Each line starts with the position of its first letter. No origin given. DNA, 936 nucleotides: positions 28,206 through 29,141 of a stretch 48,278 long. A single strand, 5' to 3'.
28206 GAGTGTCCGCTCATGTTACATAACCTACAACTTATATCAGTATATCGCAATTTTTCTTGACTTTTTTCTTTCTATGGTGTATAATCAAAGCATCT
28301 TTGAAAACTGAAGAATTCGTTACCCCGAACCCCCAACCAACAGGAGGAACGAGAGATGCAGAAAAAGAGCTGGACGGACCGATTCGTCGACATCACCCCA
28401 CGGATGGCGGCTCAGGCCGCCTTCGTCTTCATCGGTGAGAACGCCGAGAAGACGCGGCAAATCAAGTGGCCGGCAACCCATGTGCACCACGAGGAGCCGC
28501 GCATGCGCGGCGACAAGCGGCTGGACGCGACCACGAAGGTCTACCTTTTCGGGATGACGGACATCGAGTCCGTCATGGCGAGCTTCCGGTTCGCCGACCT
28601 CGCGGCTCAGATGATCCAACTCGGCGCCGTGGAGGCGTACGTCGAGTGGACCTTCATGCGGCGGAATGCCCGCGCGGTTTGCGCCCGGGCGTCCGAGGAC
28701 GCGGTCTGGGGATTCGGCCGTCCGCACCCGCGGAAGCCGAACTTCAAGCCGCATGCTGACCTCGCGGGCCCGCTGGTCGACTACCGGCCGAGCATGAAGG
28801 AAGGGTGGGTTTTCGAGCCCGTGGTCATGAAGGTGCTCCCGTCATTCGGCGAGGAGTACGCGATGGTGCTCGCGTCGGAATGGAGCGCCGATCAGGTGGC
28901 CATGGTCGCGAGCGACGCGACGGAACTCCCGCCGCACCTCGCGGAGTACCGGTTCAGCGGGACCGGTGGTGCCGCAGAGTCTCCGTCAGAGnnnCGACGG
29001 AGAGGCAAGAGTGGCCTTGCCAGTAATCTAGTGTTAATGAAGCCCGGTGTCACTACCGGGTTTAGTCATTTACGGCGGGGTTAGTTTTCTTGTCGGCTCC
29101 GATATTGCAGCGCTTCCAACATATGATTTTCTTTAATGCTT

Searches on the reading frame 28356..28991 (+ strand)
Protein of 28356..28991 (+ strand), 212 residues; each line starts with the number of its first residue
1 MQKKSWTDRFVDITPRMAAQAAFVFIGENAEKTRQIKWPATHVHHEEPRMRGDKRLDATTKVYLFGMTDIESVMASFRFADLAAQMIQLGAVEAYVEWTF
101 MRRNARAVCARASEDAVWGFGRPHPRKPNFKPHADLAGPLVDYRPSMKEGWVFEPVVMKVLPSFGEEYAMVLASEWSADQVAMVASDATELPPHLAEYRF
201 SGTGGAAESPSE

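Call 5: search_protein_families(library=pfam, proteins=[window:28356-28991:+], max_evalue=10)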
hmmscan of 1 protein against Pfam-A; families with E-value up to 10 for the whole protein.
window:28356-28991:+ (212 aa): 0 families

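Call 6: search_protein_families(library=phrogs, proteins=[window:28356-28991:+], max_evalue=10)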
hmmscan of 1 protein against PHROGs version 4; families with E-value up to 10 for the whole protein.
window:28356-28991:+ (212 aa): 1 family
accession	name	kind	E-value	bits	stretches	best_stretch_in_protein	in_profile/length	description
phrog_27976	-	unknown function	0.42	11.7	1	82-100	15-33/53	-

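Call 7: search_protein_families(library=padloc, proteins=[window:28356-28991:+], max_evalue=10)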
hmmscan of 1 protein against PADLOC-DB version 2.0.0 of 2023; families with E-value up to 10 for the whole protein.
window:28356-28991:+ (212 aa): 0 families

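Call 8: find_homologous_proteins(query=window:28356-28991:+, max_evalue=0.01)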
Query window:28356-28991:+ (212 aa): 10 proteins with E <= 0.01 among 149 candidates.
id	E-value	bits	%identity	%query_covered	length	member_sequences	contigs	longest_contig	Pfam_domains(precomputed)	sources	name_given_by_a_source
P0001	4.5e-140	482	100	100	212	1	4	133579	-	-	-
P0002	1.5e-104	366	76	96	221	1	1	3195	-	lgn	-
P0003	1.8e-104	366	76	100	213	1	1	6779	-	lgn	-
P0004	3.5e-86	306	66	96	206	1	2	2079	-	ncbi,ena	-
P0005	7.1e-83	295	62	96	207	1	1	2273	-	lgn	-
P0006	8.1e-62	226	56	94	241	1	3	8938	-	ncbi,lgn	-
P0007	8.9e-60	220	50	96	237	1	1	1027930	-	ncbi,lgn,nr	ncbi:MAG: hypothetical protein Q7S66_06160 [bacterium]|nr:hypothetical protein [bacterium]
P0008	1.0e-49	187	46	98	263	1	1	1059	-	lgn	-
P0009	4.2e-42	162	45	91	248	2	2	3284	-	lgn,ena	-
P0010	1.0e-28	118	37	93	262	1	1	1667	-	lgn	-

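Call 9: search_protein_families(library=ncbifam, proteins=[window:28356-28991:+], max_evalue=10)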
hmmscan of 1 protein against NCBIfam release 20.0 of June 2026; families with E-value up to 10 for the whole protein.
window:28356-28991:+ (212 aa): 0 families

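Call 10: search_solved_structures(query=window:28356-28991:+, max_evalue=10)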
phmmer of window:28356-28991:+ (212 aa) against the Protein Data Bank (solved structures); distinct sequences matched with E-value up to 10: 0.

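Call 11: find_encoding_contigs(protein=P0007, flank=10000, max_places=4)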
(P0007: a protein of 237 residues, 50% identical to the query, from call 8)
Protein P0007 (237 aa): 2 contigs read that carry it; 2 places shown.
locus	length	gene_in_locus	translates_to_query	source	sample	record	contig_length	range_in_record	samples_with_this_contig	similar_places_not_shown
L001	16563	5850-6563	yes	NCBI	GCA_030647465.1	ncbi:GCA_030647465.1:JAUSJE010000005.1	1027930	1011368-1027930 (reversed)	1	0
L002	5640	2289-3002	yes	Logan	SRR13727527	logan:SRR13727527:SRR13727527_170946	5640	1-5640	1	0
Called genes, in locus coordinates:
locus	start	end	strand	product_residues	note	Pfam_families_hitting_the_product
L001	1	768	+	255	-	PF01844:HNH, PF14279:HNH_5 (weak)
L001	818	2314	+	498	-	-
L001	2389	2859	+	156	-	-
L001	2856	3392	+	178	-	PF13419:HAD_2, PF00702:Hydrolase, PF13242:Hydrolase_like (weak)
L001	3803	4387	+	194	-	PF02545:Maf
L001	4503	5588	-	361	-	PF00293:NUDIX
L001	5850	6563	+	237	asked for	-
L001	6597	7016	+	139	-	-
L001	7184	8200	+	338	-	-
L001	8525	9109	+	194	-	PF20803:PaaX_M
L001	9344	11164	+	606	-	PF06068:TIP49 (faint), PF06480:FtsH_ext, PF00004:AAA, PF07728:AAA_5 (faint), PF17862:AAA_lid_3, PF01434:Peptidase_M41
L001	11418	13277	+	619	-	PF17758:Prot_ATP_ID_OB_N, PF16450:Prot_ATP_ID_OB_C, PF00004:AAA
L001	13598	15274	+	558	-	PF03136:Pup_ligase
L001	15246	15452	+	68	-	-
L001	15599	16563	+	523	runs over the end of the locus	PF03136:Pup_ligase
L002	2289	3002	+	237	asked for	-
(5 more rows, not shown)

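Call 12: find_encoding_contigs(protein=P0001, flank=10000, max_places=6)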
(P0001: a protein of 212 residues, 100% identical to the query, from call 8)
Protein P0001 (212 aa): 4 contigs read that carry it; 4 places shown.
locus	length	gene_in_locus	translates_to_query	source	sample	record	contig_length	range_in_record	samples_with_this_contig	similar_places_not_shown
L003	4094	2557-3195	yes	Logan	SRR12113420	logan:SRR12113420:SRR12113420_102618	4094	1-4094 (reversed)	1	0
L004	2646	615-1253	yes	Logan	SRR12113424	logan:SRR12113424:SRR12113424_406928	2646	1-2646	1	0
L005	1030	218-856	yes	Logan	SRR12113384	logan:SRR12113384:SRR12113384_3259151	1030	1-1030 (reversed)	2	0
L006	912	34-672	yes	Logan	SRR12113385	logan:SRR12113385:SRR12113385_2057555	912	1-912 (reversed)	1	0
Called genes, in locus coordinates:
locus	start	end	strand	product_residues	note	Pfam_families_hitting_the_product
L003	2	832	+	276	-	?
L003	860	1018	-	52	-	-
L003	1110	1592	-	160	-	PF02075:RuvC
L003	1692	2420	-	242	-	PF20772:TACO1_YebC_N, PF01709:Transcrip_reg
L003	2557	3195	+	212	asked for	-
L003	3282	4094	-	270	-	?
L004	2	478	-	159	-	?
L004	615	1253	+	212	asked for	-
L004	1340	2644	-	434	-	?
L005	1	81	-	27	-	?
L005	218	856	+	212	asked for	-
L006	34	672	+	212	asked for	-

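Call 13: find_encoding_contigs(protein=P0003, flank=10000, max_places=4)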
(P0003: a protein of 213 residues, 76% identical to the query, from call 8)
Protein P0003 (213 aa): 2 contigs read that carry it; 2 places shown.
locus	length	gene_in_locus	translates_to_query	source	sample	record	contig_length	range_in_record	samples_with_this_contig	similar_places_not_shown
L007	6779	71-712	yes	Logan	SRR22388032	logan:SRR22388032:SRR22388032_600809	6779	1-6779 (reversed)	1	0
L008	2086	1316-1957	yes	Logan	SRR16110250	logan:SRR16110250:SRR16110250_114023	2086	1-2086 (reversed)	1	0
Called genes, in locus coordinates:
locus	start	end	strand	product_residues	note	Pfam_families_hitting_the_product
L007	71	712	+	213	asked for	-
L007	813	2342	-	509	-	PF13541:ChlI, PF20030:bpMoxR (faint), PF00158:Sigma54_activat (faint), PF01078:Mg_chelatase, PF07728:AAA_5 (faint), PF00493:MCM (weak), PF13335:Mg_chelatase_C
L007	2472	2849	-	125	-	PF01258:zf-dskA_traR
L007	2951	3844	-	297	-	-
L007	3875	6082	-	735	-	PF01138:RNase_PH, PF03725:RNase_PH_C, PF03726:PNPase (weak), PF01138:RNase_PH, PF00013:KH_1, PF22675:KH-I_KHDC4-BBP (faint), PF00575:S1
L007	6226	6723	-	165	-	PF01936:NYN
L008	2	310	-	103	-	?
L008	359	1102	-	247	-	PF20772:TACO1_YebC_N, PF01709:Transcrip_reg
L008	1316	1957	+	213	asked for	-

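Call 14: find_encoding_contigs(protein=P0006, flank=10000, max_places=4)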
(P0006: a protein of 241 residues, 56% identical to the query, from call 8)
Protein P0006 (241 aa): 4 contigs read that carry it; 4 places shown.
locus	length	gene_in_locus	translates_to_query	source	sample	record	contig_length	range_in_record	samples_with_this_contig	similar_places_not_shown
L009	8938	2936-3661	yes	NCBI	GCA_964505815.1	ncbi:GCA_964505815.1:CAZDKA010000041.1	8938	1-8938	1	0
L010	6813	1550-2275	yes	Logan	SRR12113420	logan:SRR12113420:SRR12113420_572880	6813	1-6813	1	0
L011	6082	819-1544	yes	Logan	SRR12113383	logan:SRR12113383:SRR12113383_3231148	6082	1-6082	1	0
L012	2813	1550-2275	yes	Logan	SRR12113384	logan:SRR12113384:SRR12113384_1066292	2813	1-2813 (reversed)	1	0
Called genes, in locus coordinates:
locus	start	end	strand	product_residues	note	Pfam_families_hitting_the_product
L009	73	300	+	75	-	PF02604:PhdYeFM_antitox (weak)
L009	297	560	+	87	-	-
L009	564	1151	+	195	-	PF02545:Maf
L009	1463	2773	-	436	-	PF00293:NUDIX (faint)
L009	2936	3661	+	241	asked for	-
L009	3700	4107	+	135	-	-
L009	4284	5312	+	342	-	-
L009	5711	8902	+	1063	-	PF06480:FtsH_ext, PF14528:LAGLIDADG_3 (faint), PF00004:AAA, PF14890:Intein_splicing, PF00004:AAA, PF17862:AAA_lid_3, PF01434:Peptidase_M41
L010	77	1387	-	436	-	PF00293:NUDIX (faint)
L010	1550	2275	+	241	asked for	-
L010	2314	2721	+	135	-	-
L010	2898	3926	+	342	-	-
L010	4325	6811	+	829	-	?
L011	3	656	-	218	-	?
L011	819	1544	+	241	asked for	-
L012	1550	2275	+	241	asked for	-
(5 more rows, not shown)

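Call 23: find_related_loci(query=A1, collection=genome_contigs, flank=10000)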
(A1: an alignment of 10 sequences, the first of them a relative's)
Query A1 (212 aa) in genome_contigs; peptide patterns used: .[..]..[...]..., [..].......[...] (x = any residue, [..] = any of these).
66 stretches matched a pattern; 5 encode a relative of the query (tblastn E <= 1e-3); 5 distinct loci.
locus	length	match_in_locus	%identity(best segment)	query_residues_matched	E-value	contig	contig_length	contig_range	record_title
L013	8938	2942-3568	56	2-201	3e-66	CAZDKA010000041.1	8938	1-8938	MAG TPA_asm: uncultured Candidatus Saccharibacteria bacterium isolate SRP269290_co3_436 genome assembly, contig: NODE_10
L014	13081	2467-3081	45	8-200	6e-48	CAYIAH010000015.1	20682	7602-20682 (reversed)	MAG TPA_asm: uncultured Candidatus Saccharibacteria bacterium isolate ERP119705_co1_1130 genome assembly, contig: NODE_2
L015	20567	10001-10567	45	8-193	2e-44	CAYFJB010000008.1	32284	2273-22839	MAG TPA_asm: uncultured Candidatus Saccharibacteria bacterium isolate ERP013524_co1_131 genome assembly, contig: NODE_21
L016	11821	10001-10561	34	6-184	2e-24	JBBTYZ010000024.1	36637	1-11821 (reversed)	MAG: Patescibacteria group bacterium isolate H51-bin148_1 H51_bin148_1_000000000024, whole genome shotgun sequence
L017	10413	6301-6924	31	17-206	3e-14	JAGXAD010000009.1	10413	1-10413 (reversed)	MAG: Patescibacteria group bacterium isolate REEB69 contig-150_8578, whole genome shotgun sequence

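Call 26: predict_structure(alignment_id=A1)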
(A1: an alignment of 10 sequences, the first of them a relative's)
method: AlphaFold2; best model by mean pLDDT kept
length: 212 residues; sequences in the alignment: 10
mean_pLDDT: 68.6   pTM: 0.64
mean pLDDT of the five models: 68.6, 42.3, 35.1, 33.6, 31.6
residues with pLDDT >= 90: 23; 70-90: 88; 50-70: 73; < 50: 28
segments of 3 or more residues with pLDDT < 50: 1-12, 144-149, 203-212
pLDDT, mean of each block of 10 residues (from residue 1): 38 61 88 89 90 90 74 67 86 76 74 68 55 59 47 67 65 66 70 76 42 29
secondary structure, 60 per line:
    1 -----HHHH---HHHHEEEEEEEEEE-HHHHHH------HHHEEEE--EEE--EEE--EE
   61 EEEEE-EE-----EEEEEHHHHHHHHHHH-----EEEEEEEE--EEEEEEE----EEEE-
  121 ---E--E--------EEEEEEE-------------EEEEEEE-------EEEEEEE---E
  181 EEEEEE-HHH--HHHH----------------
elements in order: H6-9 H13-16 E17-26 H28-33 E43-46 E49-51 E54-56 E59-65 E74-78 H79-89 E95-102 E105-111 E116-119 E136-142 E156-162 E170-176 E180-186 H193-196

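Call 27: search_protein_representatives(alignment_id=A1)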
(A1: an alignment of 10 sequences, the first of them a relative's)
Query: 10 sequences, 230 profile positions. Proteins with E-value up to 0.001 (for the whole library): 43; up to 1e-10: 32; up to 1e-30: 13. The best 43 are listed.
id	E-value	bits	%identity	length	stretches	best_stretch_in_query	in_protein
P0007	3.7e-109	379.8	-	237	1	2-229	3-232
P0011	2.8e-81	288.6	-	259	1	2-221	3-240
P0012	1.6e-73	263.2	-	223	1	4-225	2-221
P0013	7.3e-73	261.0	-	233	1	2-227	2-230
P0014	2.5e-57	210.2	-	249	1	2-221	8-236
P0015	3.3e-53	196.7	-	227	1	4-216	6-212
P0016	3.5e-50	186.8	-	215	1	4-206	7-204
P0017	1.8e-48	181.3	-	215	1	9-199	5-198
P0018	1.1e-46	175.3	-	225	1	7-211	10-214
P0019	1.2e-45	172.1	-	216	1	8-214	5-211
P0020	2.5e-42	161.2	-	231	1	7-224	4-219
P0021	1.6e-31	125.8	-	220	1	4-205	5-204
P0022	3.9e-31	124.5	-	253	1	3-213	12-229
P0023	3.0e-28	115.1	-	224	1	5-186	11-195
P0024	4.1e-27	111.4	-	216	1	5-186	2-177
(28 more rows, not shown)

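Call 30: fold_search(model_id=the predicted structure, library=pdb)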
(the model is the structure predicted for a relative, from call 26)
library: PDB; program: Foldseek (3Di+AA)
matches with E <= 10: 258; with E <= 0.001: 0
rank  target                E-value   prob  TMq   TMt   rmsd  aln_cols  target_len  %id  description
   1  2wvd_D                1.8e-01  0.28  0.18  0.24   7.6       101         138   10  Structural and mechanistic insights into Helicobacter pylori NikR function (released 2010-01-19)
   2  2ygv_D                2.3e-01  0.18  0.17  0.22  10.8       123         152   10  Conserved N-terminal domain of the yeast Histone Chaperone Asf1 in complex with the C-terminal fragment of Rad53 (released 2012-02-15)
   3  1qpx_B                2.4e-01  0.05  0.13  0.14  16.5       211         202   10  CRYSTAL STRUCTURES OF SELF-CAPPING PAPD CHAPERONE HOMODIMERS (released 1999-07-07)
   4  2zho_C                4.7e-01  0.16  0.18  0.23   8.8       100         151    6  Crystal structure of the regulatory subunit of aspartate kinase from Thermus thermophilus (ligand free form) (released 2009-02-17)
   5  2ygv_A                5.0e-01  0.08  0.15  0.19  10.3       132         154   13  Conserved N-terminal domain of the yeast Histone Chaperone Asf1 in complex with the C-terminal fragment of Rad53 (released 2012-02-15)
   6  5yei_B                5.3e-01  0.08  0.14  0.17   8.5       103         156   12  Mechanistic insight into the regulation of Pseudomonas aeruginosa aspartate kinase (released 2018-08-29)
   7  7c8g_A                5.6e-01  0.03  0.12  0.11  16.1       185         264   11  Structure of alginate lyase AlyC3 (released 2020-10-07)
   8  5yei_A                5.9e-01  0.08  0.15  0.10   8.0       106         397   12  Mechanistic insight into the regulation of Pseudomonas aeruginosa aspartate kinase (released 2018-08-29)
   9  2lqj_MODEL_1_A        6.2e-01  0.12  0.15  0.26   7.7        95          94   10  Solution structure of the C-terminal domain of the MgtC protein from Mycobacterium tuberculosis (released 2012-03-21)
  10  4jg9_A                6.6e-01  0.06  0.19  0.23  16.4       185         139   11  X-ray Crystal Structure of a Putative Lipoprotein from Bacillus anthracis (released 2013-03-20)
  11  2e1c_MODEL_1_A        6.9e-01  0.18  0.20  0.26   6.6        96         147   11  Structure of Putative HTH-type transcriptional regulator PH1519/DNA Complex (released 2007-12-04)
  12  4uz8_A                6.9e-01  0.14  0.18  0.32   8.6       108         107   11  The SeMet structure of the family 46 carbohydrate-binding module (CBM46) of endo-beta-1,4-glucanase B (Cel5B) from Bac (released 2015-02-25)
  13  3lgh_A                6.9e-01  0.14  0.17  0.24   7.7        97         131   11  Crystal structure of NikR from Helicobacter pylori with variable Ni site coordination (released 2010-09-15)
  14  2wvd_A                6.9e-01  0.13  0.18  0.23   8.0       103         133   10  Structural and mechanistic insights into Helicobacter pylori NikR function (released 2010-01-19)
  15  5yei_F                6.9e-01  0.08  0.14  0.17   8.0       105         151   14  Mechanistic insight into the regulation of Pseudomonas aeruginosa aspartate kinase (released 2018-08-29)
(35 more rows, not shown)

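Call 31: find_encoding_contigs(protein=P0002, flank=10000, max_places=3)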
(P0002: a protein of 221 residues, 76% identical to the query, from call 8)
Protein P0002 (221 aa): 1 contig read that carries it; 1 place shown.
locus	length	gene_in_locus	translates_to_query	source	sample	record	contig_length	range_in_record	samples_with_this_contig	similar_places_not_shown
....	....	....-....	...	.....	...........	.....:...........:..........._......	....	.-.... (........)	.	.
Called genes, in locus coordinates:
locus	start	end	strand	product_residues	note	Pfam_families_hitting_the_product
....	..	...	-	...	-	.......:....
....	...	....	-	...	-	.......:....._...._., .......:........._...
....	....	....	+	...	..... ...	-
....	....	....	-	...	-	?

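Call 32: find_encoding_contigs(protein=P0004, flank=10000, max_places=3)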
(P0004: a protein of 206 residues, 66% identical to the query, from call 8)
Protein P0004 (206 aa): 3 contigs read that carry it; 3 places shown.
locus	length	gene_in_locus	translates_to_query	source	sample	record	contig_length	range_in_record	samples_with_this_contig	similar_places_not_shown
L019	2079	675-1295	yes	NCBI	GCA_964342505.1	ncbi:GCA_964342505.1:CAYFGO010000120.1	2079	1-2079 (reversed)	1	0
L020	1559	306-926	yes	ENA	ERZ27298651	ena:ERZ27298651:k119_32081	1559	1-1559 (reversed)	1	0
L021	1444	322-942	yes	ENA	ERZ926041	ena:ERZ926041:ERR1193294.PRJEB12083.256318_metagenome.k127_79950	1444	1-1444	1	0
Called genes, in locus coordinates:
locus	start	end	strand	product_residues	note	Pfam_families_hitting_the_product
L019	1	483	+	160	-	?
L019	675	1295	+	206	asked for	-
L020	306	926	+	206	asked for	-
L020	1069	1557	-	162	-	?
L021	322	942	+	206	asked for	-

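Call 33: find_encoding_contigs(protein=P0005, flank=10000, max_places=3)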
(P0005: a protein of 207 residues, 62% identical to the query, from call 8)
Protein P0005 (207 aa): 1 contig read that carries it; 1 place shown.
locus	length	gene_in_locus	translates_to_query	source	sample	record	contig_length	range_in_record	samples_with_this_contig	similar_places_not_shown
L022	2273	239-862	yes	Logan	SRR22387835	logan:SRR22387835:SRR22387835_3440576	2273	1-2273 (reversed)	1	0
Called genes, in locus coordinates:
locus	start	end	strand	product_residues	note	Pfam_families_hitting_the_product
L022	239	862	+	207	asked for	-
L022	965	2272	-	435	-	?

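Call 37: find_homologous_proteins(query=A2, max_evalue=0.001)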
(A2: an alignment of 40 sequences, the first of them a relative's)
Query A2 (40 sequences) (212 aa, profile of the alignment): 14 proteins with E <= 0.001 among 3230 candidates.
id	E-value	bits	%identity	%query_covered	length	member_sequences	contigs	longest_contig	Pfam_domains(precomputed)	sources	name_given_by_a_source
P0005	6.7e-82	293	62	96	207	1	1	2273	-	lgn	-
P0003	1.9e-81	291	76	100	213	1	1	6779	-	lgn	-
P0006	7.7e-81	289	56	94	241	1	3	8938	-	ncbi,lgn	-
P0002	1.3e-80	289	76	96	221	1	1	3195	-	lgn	-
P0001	1.2e-78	282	100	100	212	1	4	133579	-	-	-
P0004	9.7e-78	279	66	96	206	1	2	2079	-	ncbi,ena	-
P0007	1.5e-77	279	50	96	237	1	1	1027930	-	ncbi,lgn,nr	ncbi:MAG: hypothetical protein Q7S66_06160 [bacterium]|nr:hypothetical protein [bacterium]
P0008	1.8e-77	278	46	98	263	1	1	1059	-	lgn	-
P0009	1.4e-75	272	45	91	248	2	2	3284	-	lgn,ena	-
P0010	6.1e-72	260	37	93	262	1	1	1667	-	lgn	-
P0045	1.6e-46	177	28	78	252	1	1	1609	-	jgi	-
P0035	4.6e-44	169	25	78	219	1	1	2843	-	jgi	jgi:hypothetical protein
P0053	2.7e-43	166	25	81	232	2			-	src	-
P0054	2.1e-35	141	25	70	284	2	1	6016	-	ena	-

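Call 39: search_solved_structures(query=A2, max_evalue=10)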
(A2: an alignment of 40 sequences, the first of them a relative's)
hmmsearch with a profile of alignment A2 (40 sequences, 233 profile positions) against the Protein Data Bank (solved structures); distinct sequences matched with E-value up to 10: 1.
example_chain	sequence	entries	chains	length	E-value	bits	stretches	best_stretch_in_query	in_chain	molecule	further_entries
3nrd_A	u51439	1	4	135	0.43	13.6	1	103-145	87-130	histidine triad (HIT) protein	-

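Call 40: search_protein_families(library=pfam, alignment_id=A2, max_evalue=1)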
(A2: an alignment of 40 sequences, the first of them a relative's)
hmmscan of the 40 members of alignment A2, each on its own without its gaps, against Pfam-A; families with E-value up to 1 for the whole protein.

A. member 1, P0001 (212 aa): 0 families

B. families by the number of members that match (of 40 scanned): 5 families
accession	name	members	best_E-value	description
PF19039.6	ASK_PH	1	0.089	ASK kinase PH domain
PF21695.3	GlnR_1st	1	0.098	Transcription regulator GlnR, N-terminal domain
PF04011.17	LemA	1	0.13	LemA family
PF18460.6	HetR_C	1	0.13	Heterocyst differentiation regulator C-terminal Hood domain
PF06059.17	DUF930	1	0.17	Domain of Unknown Function (DUF930)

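Call 47: predict_structure(alignment_id=A2)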
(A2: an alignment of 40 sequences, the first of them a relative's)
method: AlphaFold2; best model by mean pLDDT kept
length: 212 residues; sequences in the alignment: 40
mean_pLDDT: 94.0   pTM: 0.88
mean pLDDT of the five models: 94.0, 93.9, 93.6, 93.4, 92.2
residues with pLDDT >= 90: 189; 70-90: 10; 50-70: 11; < 50: 2
segments of 3 or more residues with pLDDT < 50: none
pLDDT, mean of each block of 10 residues (from residue 1): 84 98 99 98 98 97 95 95 98 98 98 96 92 97 97 98 97 98 98 96 58 53
secondary structure, 60 per line:
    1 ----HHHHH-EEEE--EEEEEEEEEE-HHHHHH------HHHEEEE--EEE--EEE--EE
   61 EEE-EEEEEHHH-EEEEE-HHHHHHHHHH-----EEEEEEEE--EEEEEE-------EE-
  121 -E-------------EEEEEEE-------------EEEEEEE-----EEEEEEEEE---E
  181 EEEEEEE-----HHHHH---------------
elements in order: H5-9 E11-14 E17-26 H28-33 E43-46 E49-51 E54-56 E59-63 E65-69 E74-78 H80-89 E95-102 E105-110 E136-142 E156-162 E168-176 E180-187 H193-197

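Call 52: fold_search(model_id=the predicted structure, library=pdb)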
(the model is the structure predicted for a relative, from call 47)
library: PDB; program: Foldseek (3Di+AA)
matches with E <= 10: 192; with E <= 0.001: 0
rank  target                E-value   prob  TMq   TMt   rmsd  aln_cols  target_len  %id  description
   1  7rw8_M                1.5e-01  0.06  0.15  0.10  25.8       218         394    7  AP2 bound to heparin in the closed conformation (released 2022-03-30)
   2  8ag0_A                2.1e-01  0.06  0.11  0.14  17.3       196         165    8  Crystal structure of mutant PRELID3a-TRIAP1 complex - R53E (released 2022-11-23)
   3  2wvc_B                3.2e-01  0.21  0.17  0.22   7.6        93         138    8  Structural and mechanistic insights into Helicobacter pylori NikR function (released 2010-01-19)
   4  2wvd_D                4.0e-01  0.13  0.15  0.19   7.5        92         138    4  Structural and mechanistic insights into Helicobacter pylori NikR function (released 2010-01-19)
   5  2wvb_B                4.2e-01  0.23  0.17  0.23   7.1        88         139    7  Structural and mechanistic insights into Helicobacter pylori NikR function (released 2010-01-19)
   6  3qsi_A                4.4e-01  0.15  0.17  0.29   7.7        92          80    5  Nickel binding domain of NikR from Helicobacter pylori disclosing partial metal occupancy (released 2012-04-04)
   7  3lgh_A                4.7e-01  0.14  0.17  0.22   7.7        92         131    5  Crystal structure of NikR from Helicobacter pylori with variable Ni site coordination (released 2010-09-15)
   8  5yei_A                5.0e-01  0.08  0.14  0.10   8.3       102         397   12  Mechanistic insight into the regulation of Pseudomonas aeruginosa aspartate kinase (released 2018-08-29)
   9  3qsi_C                5.5e-01  0.15  0.17  0.31   7.5        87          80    7  Nickel binding domain of NikR from Helicobacter pylori disclosing partial metal occupancy (released 2012-04-04)
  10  3lgh_C                6.2e-01  0.16  0.18  0.33   6.2        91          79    6  Crystal structure of NikR from Helicobacter pylori with variable Ni site coordination (released 2010-09-15)
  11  5yei_B                6.2e-01  0.08  0.15  0.17   8.3       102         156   14  Mechanistic insight into the regulation of Pseudomonas aeruginosa aspartate kinase (released 2018-08-29)
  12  2wvd_A                6.5e-01  0.13  0.16  0.22   7.8        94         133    6  Structural and mechanistic insights into Helicobacter pylori NikR function (released 2010-01-19)
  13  2caj_A                6.9e-01  0.10  0.15  0.20   7.5        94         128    5  NikR from Helicobacter pylori in closed trans-conformation and nickel bound to 4 intermediary sites (released 2006-07-17)
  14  2wvc_A                6.9e-01  0.08  0.15  0.19   7.2        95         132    8  Structural and mechanistic insights into Helicobacter pylori NikR function (released 2010-01-19)
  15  6od1_A                6.9e-01  0.06  0.18  0.12  16.1       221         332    8  IraD-bound to RssB D58P variant (released 2019-04-24)
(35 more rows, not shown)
